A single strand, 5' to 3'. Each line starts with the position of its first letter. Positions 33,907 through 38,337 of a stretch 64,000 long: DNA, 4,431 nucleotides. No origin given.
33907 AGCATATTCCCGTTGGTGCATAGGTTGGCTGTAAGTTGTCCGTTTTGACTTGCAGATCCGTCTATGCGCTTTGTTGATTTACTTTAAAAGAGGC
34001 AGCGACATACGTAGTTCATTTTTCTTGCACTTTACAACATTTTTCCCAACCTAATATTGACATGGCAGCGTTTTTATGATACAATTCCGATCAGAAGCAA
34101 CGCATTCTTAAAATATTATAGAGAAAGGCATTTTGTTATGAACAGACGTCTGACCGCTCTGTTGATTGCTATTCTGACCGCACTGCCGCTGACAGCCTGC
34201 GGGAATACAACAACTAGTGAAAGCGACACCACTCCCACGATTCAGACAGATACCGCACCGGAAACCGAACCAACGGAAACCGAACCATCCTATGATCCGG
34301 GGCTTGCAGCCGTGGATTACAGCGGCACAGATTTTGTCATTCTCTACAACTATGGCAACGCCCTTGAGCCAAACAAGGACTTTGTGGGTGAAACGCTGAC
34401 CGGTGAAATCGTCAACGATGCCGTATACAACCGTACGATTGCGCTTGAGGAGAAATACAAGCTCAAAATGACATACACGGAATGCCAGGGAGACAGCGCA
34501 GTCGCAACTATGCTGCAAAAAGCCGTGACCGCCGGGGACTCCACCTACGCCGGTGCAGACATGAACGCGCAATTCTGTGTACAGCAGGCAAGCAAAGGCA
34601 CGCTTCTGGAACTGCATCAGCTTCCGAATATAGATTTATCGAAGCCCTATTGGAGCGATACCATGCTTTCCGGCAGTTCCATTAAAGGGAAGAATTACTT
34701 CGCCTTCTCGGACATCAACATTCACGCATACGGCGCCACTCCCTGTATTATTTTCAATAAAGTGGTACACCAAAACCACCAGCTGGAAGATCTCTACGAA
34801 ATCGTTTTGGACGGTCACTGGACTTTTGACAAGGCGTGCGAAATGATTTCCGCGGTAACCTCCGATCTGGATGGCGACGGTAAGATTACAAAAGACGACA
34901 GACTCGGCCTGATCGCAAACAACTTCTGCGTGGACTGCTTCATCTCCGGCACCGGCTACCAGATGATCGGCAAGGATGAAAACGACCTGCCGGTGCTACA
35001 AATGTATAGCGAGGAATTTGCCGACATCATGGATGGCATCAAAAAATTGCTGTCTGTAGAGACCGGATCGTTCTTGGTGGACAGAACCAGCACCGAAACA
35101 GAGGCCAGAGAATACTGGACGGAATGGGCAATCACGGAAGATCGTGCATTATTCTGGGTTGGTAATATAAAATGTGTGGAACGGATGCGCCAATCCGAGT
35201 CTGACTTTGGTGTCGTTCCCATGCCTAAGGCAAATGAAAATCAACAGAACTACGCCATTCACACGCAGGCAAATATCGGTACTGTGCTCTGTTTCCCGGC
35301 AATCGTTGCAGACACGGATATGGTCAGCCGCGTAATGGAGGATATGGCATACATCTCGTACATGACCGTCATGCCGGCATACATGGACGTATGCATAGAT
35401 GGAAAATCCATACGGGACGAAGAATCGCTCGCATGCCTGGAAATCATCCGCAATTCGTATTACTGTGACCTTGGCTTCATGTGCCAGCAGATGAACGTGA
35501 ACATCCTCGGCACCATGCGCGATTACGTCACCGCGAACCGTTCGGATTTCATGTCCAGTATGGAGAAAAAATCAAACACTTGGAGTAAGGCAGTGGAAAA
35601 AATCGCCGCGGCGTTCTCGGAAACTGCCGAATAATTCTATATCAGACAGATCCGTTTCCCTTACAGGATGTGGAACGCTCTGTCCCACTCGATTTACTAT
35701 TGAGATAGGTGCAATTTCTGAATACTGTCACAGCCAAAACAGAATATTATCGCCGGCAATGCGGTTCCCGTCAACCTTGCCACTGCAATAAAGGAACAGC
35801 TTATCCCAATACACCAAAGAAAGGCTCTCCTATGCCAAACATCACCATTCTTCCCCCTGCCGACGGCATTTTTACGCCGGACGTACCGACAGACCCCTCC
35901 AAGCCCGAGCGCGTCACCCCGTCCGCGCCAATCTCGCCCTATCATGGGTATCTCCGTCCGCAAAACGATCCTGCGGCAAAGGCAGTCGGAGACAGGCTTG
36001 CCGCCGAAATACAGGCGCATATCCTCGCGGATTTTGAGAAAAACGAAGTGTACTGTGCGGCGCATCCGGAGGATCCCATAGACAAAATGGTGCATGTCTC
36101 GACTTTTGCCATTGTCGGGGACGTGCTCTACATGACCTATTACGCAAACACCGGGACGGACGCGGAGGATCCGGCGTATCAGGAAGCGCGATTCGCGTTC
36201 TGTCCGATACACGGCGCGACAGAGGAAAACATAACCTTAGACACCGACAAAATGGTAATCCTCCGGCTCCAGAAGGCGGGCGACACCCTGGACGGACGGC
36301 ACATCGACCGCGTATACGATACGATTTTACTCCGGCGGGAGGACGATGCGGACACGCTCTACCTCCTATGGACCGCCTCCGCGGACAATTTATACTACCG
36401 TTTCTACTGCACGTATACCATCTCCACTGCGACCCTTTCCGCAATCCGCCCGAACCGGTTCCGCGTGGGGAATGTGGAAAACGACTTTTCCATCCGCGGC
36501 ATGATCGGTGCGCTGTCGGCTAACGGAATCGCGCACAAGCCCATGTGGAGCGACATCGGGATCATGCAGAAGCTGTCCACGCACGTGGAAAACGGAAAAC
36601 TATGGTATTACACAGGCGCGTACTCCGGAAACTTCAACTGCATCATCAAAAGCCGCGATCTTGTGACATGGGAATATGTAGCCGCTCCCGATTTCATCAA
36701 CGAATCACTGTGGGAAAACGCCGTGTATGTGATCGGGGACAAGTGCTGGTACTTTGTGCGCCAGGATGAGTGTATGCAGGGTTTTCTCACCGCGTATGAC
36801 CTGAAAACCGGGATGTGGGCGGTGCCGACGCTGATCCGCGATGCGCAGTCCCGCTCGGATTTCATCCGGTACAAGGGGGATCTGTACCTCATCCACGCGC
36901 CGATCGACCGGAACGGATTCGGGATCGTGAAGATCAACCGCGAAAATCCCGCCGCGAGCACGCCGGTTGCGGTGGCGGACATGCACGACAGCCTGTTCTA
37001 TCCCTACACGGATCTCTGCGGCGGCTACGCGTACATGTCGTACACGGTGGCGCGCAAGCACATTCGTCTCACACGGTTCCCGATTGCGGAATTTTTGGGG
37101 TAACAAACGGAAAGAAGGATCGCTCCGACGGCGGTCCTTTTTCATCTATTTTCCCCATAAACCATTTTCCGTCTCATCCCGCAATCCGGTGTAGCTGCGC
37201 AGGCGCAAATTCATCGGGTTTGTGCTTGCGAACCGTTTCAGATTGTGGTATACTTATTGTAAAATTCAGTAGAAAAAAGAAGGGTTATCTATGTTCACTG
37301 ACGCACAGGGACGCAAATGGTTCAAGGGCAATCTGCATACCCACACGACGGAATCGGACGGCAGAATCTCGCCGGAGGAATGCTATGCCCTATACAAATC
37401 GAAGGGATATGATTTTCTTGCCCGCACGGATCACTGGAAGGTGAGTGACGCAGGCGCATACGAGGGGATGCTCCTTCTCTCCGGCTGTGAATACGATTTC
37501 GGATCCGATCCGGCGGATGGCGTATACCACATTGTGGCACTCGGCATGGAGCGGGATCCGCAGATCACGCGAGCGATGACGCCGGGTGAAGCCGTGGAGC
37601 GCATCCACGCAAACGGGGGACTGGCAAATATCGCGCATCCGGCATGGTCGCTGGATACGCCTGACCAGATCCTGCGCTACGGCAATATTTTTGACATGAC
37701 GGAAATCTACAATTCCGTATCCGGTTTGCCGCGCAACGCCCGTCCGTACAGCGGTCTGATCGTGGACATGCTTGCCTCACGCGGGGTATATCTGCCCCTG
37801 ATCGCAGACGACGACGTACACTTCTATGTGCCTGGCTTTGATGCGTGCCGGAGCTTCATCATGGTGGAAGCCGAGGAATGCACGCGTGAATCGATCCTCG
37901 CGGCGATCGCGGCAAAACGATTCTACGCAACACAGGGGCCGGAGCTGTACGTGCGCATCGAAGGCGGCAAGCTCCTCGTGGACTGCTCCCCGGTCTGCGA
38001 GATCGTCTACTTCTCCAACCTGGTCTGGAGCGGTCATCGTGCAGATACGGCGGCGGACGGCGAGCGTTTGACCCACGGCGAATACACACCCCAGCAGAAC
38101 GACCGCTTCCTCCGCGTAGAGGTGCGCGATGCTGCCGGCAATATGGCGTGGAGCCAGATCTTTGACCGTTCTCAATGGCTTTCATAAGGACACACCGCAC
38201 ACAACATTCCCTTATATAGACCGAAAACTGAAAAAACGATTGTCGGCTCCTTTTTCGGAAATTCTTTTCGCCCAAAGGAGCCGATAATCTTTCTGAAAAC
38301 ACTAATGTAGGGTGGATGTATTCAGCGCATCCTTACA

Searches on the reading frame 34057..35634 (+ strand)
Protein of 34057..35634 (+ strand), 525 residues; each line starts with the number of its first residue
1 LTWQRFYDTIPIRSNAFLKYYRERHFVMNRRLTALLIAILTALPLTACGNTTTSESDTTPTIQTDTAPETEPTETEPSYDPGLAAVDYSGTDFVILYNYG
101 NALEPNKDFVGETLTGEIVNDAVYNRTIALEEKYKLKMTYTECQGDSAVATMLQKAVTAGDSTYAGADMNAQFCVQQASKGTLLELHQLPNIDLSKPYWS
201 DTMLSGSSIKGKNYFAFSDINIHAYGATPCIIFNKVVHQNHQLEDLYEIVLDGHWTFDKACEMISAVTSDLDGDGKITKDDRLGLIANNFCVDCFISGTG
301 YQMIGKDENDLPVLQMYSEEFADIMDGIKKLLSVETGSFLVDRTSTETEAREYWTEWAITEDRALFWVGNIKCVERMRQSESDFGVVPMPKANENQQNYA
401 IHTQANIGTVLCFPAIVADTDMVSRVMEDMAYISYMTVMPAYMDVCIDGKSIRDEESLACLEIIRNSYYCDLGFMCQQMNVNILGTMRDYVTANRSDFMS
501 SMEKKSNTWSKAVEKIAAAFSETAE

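Call 80: search_protein_families(library=pfam, proteins=[window:34057-35634:+], max_evalue=0.1)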
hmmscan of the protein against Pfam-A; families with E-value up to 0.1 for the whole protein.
window:34057-35634:+ (525 aa): 1 family
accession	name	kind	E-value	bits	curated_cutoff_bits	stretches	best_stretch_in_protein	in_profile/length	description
PF14388.11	DUF4419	-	0.01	15.7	25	1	460-525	112-178/303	Domain of unknown function (DUF4419)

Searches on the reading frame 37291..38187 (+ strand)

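Call 80: search_protein_families(library=pfam, proteins=[window:37291-38187:+], max_evalue=0.1)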
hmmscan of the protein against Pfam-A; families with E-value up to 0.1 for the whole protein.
window:37291-38187:+ (298 aa): 2 families
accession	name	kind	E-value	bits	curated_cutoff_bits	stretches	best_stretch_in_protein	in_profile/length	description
PF12228.14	DUF3604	-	0.00012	21.2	20.4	1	190-227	381-418/591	Protein of unknown function (DUF3604)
PF02811.25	PHP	-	0.003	18.3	26.4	1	15-71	2-66/164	PHP domain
